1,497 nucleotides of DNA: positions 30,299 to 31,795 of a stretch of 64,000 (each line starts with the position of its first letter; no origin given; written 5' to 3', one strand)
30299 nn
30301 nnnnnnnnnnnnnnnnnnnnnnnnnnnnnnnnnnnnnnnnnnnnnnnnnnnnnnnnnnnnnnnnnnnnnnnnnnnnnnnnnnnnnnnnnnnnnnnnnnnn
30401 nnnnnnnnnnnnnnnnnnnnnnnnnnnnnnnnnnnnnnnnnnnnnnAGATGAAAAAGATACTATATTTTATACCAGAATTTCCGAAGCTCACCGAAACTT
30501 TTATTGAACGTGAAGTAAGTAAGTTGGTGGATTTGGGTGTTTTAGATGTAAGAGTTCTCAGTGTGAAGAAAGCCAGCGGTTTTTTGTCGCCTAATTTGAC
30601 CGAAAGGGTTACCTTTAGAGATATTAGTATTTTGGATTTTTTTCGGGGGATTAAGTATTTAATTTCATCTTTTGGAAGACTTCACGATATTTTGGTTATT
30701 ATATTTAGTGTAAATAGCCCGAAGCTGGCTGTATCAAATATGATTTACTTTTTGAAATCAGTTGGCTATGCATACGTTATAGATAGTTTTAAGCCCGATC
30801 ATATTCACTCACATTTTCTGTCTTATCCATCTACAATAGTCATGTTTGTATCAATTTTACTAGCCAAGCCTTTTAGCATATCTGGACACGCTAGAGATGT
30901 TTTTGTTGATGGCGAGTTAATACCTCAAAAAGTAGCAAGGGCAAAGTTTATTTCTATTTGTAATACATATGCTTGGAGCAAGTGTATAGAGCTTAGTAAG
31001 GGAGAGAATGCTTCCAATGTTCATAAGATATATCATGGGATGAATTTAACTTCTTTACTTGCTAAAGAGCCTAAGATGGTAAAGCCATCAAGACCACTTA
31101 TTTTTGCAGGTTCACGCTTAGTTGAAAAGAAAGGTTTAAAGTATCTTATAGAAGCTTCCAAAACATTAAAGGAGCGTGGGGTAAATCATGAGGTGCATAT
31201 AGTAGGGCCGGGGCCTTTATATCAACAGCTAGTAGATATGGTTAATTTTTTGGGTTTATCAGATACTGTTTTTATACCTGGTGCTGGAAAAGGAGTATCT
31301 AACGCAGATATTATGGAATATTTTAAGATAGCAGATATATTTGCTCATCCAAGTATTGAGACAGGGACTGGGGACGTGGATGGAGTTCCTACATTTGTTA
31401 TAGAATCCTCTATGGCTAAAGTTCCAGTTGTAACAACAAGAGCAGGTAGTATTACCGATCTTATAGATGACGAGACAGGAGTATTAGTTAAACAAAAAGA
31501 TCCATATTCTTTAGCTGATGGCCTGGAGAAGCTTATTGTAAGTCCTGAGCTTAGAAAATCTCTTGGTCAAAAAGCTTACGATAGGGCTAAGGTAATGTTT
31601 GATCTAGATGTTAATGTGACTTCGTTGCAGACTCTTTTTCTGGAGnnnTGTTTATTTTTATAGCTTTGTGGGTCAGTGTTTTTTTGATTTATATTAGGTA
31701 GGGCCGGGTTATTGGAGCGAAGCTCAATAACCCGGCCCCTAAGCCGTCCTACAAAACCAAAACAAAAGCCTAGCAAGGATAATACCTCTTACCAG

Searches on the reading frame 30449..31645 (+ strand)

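Call 28: search_protein_families(library=pfam, proteins=[window:30449-31645:+], max_evalue=0.00001)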
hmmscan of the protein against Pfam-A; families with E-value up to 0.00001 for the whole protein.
window:30449-31645:+ (399 aa): 2 families
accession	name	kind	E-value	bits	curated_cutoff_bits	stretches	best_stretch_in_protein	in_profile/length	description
PF00534.26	Glycos_transf_1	-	1.5e-29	103.1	26.4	1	213-378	13-171/172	Glycosyl transferases group 1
PF13692.12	Glyco_trans_1_4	-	2.3e-23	83.5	27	1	217-363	4-140/142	Glycosyl transferases group 1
